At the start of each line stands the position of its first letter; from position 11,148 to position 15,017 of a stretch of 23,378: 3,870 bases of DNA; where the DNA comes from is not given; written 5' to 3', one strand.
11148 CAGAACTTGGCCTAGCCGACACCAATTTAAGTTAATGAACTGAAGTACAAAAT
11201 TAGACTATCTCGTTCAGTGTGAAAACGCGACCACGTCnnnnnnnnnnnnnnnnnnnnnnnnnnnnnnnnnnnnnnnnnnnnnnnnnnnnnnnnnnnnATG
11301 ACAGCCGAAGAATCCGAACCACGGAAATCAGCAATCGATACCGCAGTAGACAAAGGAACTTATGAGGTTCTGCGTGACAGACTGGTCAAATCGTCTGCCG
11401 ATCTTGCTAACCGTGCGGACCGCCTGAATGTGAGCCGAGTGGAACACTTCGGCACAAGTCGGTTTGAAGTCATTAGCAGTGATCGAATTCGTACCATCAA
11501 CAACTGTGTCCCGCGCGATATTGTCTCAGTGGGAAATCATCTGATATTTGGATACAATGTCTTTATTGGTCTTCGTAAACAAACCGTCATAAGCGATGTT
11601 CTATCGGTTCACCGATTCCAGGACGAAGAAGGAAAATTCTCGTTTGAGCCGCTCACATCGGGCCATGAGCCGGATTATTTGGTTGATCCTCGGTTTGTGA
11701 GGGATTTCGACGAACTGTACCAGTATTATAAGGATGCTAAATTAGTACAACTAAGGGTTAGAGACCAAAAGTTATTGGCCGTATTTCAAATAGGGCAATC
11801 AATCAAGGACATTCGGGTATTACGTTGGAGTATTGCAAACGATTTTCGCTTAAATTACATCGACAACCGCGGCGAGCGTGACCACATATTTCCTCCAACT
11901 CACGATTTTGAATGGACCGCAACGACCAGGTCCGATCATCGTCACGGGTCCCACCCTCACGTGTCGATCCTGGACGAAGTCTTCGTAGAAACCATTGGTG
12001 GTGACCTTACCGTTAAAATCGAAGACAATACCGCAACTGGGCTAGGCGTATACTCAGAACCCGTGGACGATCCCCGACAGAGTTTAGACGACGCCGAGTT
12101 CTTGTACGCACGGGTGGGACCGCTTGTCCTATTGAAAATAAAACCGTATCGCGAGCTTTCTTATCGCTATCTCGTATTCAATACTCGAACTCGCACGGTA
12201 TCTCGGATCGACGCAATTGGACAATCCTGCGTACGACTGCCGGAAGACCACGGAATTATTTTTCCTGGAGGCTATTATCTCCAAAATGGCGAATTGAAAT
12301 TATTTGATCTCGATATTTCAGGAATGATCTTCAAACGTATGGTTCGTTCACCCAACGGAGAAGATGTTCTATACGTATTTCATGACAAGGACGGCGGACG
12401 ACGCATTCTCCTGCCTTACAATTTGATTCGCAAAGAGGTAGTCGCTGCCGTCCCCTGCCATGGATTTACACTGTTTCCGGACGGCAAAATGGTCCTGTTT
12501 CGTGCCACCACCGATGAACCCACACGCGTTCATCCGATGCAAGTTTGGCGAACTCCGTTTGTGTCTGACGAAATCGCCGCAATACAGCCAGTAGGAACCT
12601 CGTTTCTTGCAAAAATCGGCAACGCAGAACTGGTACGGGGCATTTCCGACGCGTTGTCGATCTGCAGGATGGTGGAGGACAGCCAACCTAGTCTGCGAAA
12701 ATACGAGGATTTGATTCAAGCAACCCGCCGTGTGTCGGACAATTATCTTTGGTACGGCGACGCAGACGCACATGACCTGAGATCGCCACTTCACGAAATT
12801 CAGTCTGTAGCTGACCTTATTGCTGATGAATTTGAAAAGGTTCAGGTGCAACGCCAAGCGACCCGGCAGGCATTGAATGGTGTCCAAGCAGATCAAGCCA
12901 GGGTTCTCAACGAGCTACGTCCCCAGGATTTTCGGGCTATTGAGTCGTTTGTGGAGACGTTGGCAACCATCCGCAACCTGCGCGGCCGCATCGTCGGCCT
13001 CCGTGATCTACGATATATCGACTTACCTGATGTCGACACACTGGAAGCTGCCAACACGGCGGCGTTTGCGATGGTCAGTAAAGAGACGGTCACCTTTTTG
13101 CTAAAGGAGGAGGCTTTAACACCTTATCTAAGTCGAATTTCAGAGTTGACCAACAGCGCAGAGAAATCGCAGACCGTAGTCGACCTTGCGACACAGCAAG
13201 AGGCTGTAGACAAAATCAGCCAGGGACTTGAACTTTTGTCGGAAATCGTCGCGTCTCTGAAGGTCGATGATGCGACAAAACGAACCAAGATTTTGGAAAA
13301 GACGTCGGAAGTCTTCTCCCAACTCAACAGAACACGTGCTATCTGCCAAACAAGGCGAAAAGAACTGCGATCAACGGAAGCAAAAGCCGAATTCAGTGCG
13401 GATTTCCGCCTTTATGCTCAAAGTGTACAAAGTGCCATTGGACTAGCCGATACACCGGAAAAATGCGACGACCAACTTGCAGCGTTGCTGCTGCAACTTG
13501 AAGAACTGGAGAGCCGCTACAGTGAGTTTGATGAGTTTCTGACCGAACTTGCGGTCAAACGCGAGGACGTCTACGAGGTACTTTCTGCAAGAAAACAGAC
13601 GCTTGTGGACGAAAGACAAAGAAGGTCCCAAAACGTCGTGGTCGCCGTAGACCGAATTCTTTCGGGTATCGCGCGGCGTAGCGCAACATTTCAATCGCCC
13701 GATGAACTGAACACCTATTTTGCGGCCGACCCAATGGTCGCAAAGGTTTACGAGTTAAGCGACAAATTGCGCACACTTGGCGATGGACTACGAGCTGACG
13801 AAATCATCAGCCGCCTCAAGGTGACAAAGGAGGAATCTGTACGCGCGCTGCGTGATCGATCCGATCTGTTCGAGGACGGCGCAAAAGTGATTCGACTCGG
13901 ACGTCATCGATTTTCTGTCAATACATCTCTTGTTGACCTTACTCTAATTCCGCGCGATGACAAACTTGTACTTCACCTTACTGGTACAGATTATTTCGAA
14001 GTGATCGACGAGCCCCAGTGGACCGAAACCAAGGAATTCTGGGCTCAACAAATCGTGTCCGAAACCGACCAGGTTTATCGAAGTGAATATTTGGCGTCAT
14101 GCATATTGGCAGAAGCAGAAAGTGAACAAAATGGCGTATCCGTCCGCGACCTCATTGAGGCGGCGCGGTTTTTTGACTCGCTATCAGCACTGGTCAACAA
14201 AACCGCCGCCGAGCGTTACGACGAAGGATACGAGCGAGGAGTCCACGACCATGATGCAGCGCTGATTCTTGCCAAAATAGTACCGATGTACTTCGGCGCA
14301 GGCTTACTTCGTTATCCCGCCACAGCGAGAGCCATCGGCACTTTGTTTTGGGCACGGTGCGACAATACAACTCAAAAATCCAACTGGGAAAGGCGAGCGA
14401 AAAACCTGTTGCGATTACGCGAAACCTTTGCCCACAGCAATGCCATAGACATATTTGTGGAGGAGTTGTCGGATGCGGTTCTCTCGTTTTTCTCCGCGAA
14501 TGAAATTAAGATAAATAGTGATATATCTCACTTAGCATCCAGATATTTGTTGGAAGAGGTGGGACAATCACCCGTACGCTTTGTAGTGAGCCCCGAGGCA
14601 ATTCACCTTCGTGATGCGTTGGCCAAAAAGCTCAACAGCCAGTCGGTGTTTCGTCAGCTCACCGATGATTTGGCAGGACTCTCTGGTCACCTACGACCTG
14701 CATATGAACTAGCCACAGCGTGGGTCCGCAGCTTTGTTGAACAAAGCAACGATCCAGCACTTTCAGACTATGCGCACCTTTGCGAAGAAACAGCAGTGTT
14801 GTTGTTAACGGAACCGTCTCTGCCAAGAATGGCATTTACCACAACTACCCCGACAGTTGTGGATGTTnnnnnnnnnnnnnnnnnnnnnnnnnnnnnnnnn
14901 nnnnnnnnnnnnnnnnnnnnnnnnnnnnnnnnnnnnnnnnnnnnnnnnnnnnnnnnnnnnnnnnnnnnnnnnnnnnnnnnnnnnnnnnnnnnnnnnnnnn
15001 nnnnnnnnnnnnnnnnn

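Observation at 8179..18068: Flotillin/YqiJ pair tightly linked to a giant soluble AAA+ ATPase and an exported FGE-domain protein: a candidate uncharacterised membrane-microdomain system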

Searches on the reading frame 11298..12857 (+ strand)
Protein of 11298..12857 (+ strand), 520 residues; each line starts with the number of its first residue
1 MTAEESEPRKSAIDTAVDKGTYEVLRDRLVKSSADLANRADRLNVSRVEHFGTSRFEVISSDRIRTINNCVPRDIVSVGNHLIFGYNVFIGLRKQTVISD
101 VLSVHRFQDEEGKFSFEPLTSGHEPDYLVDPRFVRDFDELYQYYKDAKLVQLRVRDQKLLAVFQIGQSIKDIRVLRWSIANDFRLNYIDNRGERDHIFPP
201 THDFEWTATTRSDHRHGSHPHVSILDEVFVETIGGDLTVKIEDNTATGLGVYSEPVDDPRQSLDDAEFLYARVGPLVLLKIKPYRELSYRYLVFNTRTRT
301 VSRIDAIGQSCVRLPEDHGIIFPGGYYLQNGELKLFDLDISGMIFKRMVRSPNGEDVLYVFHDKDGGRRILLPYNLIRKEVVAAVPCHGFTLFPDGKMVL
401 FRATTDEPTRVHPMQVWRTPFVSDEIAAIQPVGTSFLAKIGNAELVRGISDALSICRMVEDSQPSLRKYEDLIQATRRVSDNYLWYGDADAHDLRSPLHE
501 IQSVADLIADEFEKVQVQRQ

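Call 69: search_protein_representatives(protein=window:11298-12857:+)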
Query: 520 residues. Proteins with E-value up to 0.001 (for the whole library): 754; up to 1e-10: 571; up to 1e-30: 262. The best 150 are listed.
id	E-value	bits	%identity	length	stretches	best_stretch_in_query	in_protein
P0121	5.0e-197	672.4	58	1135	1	16-519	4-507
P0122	3.5e-196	669.6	59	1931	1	16-519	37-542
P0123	4.5e-190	649.5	58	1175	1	19-519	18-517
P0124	9.9e-190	648.3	56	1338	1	18-519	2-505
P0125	4.1e-186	636.4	55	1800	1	16-516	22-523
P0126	5.5e-184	629.4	56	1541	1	15-517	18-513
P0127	3.6e-178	610.2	54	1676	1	12-517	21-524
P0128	7.6e-178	609.1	56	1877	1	15-516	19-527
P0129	4.1e-177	606.7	52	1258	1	15-517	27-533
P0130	7.9e-176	602.5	55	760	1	7-520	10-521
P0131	9.8e-176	602.2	54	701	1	16-517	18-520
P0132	1.7e-175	601.4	54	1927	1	4-516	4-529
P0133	4.7e-171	586.7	52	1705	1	12-517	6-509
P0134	2.9e-169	580.8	53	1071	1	18-516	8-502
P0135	1.8e-168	578.2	53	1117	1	6-516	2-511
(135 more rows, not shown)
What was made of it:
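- The propeller domain always occurs in proteins of about 1,600-2,000 aa, apart from fragments (call 69).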

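Call 93: search_dna_similar(query=window:11298-12857:+, collection=phages, mode=protein, max_rows=5, max_evalue=0.000001)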
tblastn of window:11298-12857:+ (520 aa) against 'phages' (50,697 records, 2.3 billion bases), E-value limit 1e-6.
No match.
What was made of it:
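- There is no phage copy (call 93).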

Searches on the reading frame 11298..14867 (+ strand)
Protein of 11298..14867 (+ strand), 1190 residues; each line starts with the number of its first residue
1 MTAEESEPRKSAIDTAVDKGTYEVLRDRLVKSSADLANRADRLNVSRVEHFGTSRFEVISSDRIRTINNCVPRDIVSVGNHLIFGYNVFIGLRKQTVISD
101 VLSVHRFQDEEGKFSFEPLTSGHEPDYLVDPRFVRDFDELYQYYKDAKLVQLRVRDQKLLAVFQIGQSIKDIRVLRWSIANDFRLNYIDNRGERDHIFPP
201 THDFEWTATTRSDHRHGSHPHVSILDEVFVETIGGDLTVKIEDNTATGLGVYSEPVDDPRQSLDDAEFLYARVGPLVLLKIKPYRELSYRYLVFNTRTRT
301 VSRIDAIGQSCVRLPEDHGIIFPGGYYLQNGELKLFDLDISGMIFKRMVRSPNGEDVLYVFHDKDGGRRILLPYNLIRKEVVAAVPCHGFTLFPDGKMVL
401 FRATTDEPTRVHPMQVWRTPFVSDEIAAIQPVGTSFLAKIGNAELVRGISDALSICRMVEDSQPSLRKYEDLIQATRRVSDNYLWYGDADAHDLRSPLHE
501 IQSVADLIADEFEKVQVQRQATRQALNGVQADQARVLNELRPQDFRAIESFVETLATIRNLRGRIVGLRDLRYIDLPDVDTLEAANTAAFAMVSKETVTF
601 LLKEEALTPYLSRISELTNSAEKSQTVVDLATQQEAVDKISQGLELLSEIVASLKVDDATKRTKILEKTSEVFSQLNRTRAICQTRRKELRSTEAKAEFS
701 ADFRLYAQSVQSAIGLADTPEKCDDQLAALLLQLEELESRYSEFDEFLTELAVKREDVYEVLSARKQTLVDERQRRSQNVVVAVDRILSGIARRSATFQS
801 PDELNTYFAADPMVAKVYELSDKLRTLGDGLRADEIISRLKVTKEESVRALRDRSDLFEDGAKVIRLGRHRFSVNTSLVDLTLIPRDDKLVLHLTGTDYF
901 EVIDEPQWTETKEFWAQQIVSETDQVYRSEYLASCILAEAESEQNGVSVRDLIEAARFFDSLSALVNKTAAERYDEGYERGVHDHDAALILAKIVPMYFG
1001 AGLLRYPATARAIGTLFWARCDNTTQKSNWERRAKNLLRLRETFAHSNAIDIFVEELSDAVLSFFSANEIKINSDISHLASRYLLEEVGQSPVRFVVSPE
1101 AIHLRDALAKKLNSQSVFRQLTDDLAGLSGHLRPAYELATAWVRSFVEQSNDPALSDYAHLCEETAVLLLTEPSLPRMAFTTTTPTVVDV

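Call 54: predict_structure(alignment_id=A3)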
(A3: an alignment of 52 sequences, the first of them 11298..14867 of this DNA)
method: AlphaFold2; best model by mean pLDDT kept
length: 1190 residues; sequences in the alignment: 52
mean_pLDDT: 83.0   pTM: 0.48
mean pLDDT of the five models: 83.0, 81.1, 77.7, 75.4, 75.0
residues with pLDDT >= 90: 309; 70-90: 761; 50-70: 71; < 50: 49
segments of 3 or more residues with pLDDT < 50: 1-19, 856-876, 976-979
pLDDT, mean of each block of 10 residues (from residue 1): 33 37 88 95 90 80 85 87 84 70 85 75 63 90 86 88 86 90 85 82 88 80 87 80 58 81 82 90 87 88 90 82 88 86 89 87 85 87 87 89 80 89 79 77 88 89 78 91 91 93 93 86 92 90 85 90 91 89 92 88 86 90 83 87 85 70 85 89 84 76 86 86 90 87 80 89 88 86 88 83 85 89 85 87 85 55 33 45 74 76 80 61 68 88 79 87 88 60 85 83 83 93 89 92 84 94 93 91 92 88 91 87 87 93 91 82 92 82 68
secondary structure, 60 per line:
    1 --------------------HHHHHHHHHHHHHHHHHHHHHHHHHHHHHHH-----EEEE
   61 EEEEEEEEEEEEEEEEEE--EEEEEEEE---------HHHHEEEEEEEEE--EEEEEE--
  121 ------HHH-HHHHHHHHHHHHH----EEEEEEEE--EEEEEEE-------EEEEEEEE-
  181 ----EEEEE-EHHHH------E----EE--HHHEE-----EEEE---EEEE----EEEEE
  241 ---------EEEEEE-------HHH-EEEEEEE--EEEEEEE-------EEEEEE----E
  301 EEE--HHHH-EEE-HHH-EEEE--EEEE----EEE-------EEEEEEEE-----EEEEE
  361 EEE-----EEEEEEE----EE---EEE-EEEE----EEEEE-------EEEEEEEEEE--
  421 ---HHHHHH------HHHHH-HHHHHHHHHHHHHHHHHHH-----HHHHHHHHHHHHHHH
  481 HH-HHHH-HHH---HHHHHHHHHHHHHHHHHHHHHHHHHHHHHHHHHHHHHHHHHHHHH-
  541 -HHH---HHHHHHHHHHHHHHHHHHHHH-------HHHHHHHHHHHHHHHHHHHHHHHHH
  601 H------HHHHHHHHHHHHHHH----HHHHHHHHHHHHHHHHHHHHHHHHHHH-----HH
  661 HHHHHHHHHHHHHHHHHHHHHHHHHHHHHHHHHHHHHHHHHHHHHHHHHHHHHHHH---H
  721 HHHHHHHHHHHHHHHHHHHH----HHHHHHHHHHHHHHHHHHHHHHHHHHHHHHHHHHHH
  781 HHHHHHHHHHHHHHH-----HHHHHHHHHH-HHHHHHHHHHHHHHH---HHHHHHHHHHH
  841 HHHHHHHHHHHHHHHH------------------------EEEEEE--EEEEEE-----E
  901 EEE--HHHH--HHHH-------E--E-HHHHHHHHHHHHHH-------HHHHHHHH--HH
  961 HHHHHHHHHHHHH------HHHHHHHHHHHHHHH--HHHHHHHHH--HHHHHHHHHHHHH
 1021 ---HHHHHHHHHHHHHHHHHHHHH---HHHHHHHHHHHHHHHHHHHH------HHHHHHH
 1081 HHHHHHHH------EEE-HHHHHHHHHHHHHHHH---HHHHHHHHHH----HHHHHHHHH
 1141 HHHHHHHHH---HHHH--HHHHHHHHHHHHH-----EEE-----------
elements in order (helices of 4 or more, strands of 3 or more residues): H21-51 E57-78 E81-88 H98-101 E102-110 E113-118 H131-143 E148-155 E158-164 E172-179 E185-189 H192-195 E221-224 E228-231 E236-240 E250-255 E267-273 E276-282 E290-295 E300-303 H306-309 E311-313 E319-322 E325-328 E333-335 E343-350 E356-363 E369-375 E385-387 E389-392 E397-401 E409-418 H424-429 H436-440 H442-460 H466-482 H484-487 H495-539 H548-568 H576-601 H608-622 H627-653 H659-716 H720-740 H745-795 H801-810 H812-826 H830-856 E881-886 E889-894 E900-903 H906-909 H912-915 H928-941 H949-956 H959-973 H980-994 H997-1005 H1008-1020 H1024-1044 H1048-1067 H1074-1088 E1095-1097 H1099-1114 H1118-1127 H1132-1149 H1153-1156 H1159-1171 E1177-1179
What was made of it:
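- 11466..12551 (+): ATPase aa 57-418: beta-propeller of roughly seven four-stranded blades, the core of Pfam DUF3686. It is preceded by an N-terminal helix (aa 21-51, nt 11358-11450). AF2 model, pLDDT about 80-90 (call 54).
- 13938..14810 (+): ATPase aa 881-1171: a small beta unit followed by an all-helical domain with no recognisable family. Call 54.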

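Call 56: fold_search(model_id=the predicted structure, library=pdb)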
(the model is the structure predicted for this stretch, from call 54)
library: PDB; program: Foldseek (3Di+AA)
matches with E <= 10: 608; with E <= 0.001: 50
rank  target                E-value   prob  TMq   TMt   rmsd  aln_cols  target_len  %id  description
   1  7tbk_A5               4.9e-08  1.00  0.10  0.09  40.8      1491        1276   10  Composite structure of the dilated human nuclear pore complex (NPC) symmetric core generated with a 37A in situ cryo- (released 2022-06-15)
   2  7tbl_A5               5.6e-08  1.00  0.10  0.09  40.8      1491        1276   10  Composite structure of the human nuclear pore complex (NPC) cytoplasmic face generated with a 12A cryo-ET map of the  (released 2022-06-22)
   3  9a2d_C                5.9e-07  0.87  0.06  0.06  54.1      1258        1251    9  Modeling of the ciliary Intraflagellar transport-A complex (released 2024-05-10)
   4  7k58_C                1.5e-05  0.80  0.08  0.04  61.5      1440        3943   10  Structure of outer-arm dyneins bound to microtubule with microtubule binding state 1(MTBS-1) (released 2021-09-29)
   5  6u42_5L               1.9e-05  0.99  0.08  0.14  21.0       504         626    9  Natively decorated ciliary doublet microtubule (released 2019-11-13)
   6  8hmc_B                1.9e-05  0.99  0.11  0.11  39.7       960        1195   12  base module state 1 of Tetrahymena IFT-A (released 2023-06-14)
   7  8j07_i5               2.5e-05  0.80  0.06  0.07  193.2      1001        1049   13  96nm repeat of human respiratory doublet microtubule and associated axonemal complexes (released 2023-07-26)
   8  8glv_DA               3.1e-05  0.98  0.12  0.04  51.0      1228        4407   11  96-nm repeat unit of doublet microtubules from Chlamydomonas reinhardtii flagella (released 2023-05-31)
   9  8j07_i4               4.2e-05  0.66  0.06  0.07  179.9       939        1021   12  96nm repeat of human respiratory doublet microtubule and associated axonemal complexes (released 2023-07-26)
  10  9n73_LI               4.4e-05  0.99  0.11  0.18  34.0       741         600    7  SSU processome maturation and disassembly, State G (released 2025-10-29)
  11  8snb_4B               4.6e-05  0.99  0.09  0.14  19.8       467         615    8  atomic model of sea urchin sperm doublet microtubule (48-nm periodicity) (released 2023-06-28)
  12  8pu0_A                5.7e-05  0.82  0.08  0.09  28.4      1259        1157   10  Cryo-EM structure of human Elp123 in complex with tRNA, desulpho-CoA, 5'-deoxyadenosine and methionine (released 2024-04-17)
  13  7pi2_G                7.7e-05  1.00  0.12  0.32  15.1       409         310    7  PfCyRPA bound to monoclonal antibody Cy.003 Fab fragment (released 2022-02-09)
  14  8qcb_C                1.3e-04  0.99  0.10  0.23  18.0       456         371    9  CryoEM structure of a S. Cerevisiae Ski2387 complex in the open state (released 2023-11-08)
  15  8f5p_B                1.3e-04  0.66  0.08  0.08  35.0      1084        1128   10  Structure of Leishmania tarentolae IFT-A (state 2) (released 2022-12-21)
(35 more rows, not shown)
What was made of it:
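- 11466..12551 (+): Foldseek matches to propeller proteins (call 56).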
